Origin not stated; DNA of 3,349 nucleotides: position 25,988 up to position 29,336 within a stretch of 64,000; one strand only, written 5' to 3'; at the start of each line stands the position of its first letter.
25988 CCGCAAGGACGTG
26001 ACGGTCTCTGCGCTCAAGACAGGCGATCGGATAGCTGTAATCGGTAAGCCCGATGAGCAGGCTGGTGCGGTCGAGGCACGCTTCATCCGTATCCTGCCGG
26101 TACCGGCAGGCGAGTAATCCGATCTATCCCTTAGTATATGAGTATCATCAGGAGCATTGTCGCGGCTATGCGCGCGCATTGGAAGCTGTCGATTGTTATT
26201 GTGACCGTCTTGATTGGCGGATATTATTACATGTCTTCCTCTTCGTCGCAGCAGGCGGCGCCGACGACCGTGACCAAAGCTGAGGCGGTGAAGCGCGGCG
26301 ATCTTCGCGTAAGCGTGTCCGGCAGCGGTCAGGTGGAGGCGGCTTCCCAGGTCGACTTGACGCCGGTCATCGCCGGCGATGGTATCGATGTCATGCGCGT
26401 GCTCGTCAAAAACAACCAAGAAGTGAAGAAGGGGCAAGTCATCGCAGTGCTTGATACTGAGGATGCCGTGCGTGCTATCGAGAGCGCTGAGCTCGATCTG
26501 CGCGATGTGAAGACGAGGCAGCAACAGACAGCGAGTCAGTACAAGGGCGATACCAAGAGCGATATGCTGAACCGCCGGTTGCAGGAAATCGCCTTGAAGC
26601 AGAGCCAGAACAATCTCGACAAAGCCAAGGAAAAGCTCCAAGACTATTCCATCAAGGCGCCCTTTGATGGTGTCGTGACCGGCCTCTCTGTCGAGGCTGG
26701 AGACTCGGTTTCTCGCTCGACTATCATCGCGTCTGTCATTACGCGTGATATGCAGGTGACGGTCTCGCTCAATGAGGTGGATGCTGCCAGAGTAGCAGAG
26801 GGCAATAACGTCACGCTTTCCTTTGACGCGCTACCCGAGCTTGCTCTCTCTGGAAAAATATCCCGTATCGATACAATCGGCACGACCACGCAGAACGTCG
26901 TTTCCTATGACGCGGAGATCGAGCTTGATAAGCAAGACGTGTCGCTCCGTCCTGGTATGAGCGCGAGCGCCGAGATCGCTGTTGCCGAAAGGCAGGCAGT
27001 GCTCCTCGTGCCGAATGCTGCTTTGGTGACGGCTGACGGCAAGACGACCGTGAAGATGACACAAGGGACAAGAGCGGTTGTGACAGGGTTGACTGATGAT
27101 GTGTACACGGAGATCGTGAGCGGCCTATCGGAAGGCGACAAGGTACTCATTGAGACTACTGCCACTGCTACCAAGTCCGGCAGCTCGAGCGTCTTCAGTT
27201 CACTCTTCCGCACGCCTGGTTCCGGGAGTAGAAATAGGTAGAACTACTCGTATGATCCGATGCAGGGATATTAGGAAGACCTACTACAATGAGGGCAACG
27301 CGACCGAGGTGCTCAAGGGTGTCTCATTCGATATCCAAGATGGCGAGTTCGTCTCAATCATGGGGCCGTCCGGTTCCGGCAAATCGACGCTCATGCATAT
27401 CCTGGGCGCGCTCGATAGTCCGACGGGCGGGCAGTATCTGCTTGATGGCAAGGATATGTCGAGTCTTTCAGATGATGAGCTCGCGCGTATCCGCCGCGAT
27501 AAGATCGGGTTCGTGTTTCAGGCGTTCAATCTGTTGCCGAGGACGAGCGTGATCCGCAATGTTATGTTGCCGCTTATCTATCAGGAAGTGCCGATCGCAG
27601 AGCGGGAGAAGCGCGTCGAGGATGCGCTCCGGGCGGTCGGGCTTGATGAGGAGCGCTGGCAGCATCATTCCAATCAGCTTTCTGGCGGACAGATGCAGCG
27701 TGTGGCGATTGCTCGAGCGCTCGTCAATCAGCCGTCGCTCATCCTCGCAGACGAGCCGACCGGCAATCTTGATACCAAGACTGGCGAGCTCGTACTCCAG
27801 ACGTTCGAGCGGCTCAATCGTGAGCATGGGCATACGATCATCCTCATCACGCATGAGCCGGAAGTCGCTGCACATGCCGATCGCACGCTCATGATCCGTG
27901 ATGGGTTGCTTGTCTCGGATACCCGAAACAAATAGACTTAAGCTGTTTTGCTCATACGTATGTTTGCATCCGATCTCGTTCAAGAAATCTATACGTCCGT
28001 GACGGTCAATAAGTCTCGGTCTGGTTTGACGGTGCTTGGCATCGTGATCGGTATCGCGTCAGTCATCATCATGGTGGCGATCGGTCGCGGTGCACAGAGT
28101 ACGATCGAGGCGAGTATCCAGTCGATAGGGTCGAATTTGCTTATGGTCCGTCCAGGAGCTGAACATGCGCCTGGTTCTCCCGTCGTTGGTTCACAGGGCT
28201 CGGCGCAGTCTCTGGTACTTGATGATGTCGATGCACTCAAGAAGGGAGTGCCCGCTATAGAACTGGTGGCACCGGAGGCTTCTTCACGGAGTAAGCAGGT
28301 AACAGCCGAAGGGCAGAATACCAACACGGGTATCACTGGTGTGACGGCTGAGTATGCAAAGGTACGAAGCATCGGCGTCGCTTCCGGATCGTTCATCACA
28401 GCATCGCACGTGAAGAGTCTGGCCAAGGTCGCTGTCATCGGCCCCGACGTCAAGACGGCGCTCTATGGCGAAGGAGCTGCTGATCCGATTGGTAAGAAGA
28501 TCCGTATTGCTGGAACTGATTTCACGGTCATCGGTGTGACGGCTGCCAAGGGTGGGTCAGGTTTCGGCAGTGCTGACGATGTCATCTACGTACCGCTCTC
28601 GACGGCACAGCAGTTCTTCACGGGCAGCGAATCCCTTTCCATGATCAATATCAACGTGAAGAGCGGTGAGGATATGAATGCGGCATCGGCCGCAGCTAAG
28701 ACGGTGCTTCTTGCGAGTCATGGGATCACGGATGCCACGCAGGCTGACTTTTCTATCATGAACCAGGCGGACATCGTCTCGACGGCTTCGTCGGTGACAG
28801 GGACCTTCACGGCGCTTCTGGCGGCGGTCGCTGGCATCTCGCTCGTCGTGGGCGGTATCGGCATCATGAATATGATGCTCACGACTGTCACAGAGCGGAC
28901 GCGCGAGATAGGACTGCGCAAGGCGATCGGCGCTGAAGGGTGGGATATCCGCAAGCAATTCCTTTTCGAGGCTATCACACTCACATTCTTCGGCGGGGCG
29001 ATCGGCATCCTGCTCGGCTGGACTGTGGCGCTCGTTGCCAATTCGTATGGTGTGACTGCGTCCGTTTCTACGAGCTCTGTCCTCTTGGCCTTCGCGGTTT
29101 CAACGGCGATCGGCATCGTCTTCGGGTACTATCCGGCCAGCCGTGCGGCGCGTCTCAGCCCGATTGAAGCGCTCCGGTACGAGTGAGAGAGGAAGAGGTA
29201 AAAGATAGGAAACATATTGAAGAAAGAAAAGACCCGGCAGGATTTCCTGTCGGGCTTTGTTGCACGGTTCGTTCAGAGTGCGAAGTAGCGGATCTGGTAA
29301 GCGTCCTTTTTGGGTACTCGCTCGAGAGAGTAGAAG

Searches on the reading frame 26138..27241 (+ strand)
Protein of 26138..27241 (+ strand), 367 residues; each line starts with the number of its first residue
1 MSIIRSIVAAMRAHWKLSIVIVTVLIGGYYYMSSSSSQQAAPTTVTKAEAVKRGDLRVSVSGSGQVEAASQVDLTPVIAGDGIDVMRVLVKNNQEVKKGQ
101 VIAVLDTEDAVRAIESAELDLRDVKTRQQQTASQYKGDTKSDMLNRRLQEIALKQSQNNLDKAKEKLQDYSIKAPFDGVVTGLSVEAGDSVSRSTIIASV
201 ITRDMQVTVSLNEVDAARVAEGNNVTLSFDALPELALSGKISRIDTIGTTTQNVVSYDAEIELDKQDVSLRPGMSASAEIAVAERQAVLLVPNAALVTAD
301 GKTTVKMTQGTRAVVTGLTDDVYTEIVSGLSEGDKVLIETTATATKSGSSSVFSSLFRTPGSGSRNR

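Call 86: search_protein_families(library=ncbifam, proteins=[window:26138-27241:+], max_evalue=0.00001)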
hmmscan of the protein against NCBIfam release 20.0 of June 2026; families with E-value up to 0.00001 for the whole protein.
window:26138-27241:+ (367 aa): 15 families
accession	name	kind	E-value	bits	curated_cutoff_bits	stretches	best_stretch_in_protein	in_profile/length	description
TIGR01730.1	RND_mfp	subfamily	1.7e-41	142.2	94.9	1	47-343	2-312/322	efflux RND transporter periplasmic adaptor subunit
NF008606.0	PRK11578.1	equivalog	9.6e-25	87.5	342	2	152-343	166-367/371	macrolide transporter subunit MacA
TIGR00998.1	8a0101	subfamily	3.7e-21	75.4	390.8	1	149-250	184-287/334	EmrA/EmrK family multidrug efflux transporter periplasmic adaptor subunit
TIGR00999.1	8a0102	subfamily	3e-18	65.9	319.3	1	94-342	2-268/271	CzcB/NccB family metal efflux transporter periplasmic adaptor subunit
TIGR02971.1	heterocyst_DevB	subfamily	7.5e-16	58.4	129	1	136-267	171-300/327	ABC exporter membrane fusion protein, DevB family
NF007303.0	PRK09783.1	subfamily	4.3e-13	48.5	390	1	94-338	149-386/414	copper/silver efflux system membrane fusion protein CusB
NF007785.0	PRK10476.1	equivalog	6.2e-13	48.3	376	1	106-245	153-285/347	multidrug transporter subunit MdtN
TIGR01843.1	type_I_hlyD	subfamily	9.4e-13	47.9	208.65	1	114-286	218-402/422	HlyD family type I secretion periplasmic adaptor subunit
NF045680.1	DiMtlExpIhpB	equivalog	3.7e-12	45.9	450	1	165-336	133-306/326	divalent metal ion exporter adaptor subunit IhpB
NF007850.1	PRK10559.1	equivalog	1.4e-09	37.5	400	1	75-227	44-206/303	p-hydroxybenzoic acid efflux pump subunit AaeA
NF002939.0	PRK03598.1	equivalog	4.2e-09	36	393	1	149-245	184-281/332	secretion protein HlyD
NF011715.0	PRK15136.1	equivalog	2e-08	33.3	563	0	70-162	60-145/390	multidrug efflux MFS transporter periplasmic adaptor subunit EmrA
TIGR01000.1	bacteriocin_acc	subfamily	4.4e-07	29.1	258.85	1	118-276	260-434/457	bacteriocin secretion accessory protein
TIGR03794.1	NHLM_micro_HlyD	equivalog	5.3e-07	28.9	156.2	0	54-168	40-152/421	NHLP bacteriocin system secretion protein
NF038010.1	ABC_adapt_DarC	equivalog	1.4e-06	27.3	450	1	129-343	189-407/417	darobactin export ABC transporter periplasmic adaptor subunit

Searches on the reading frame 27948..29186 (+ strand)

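Call 86: search_protein_families(library=ncbifam, proteins=[window:27948-29186:+], max_evalue=0.00001)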
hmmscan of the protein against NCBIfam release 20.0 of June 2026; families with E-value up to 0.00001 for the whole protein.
window:27948-29186:+ (412 aa): 5 families
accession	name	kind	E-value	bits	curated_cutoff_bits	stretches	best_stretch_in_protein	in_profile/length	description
NF007826.0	PRK10535.1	equivalog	5.8e-75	252.8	966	1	14-410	261-646/648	macrolide ABC transporter ATP-binding protein/permease MacB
TIGR03434.1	ADOP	subfamily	5.1e-36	124.1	622.3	1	115-412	515-803/803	ADOP family duplicated permease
TIGR02212.1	lolCE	equivalog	6.9e-10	38.4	362.45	0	372-412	371-411/411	lipoprotein-releasing ABC transporter permease subunit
NF038346.1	FtsX_actino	exception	8.4e-07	28.6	250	1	269-397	161-298/308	permease-like cell division protein FtsX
NF038347.1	FtsX_Gpos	exception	2.4e-06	27.1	225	1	236-359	127-239/296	permease-like cell division protein FtsX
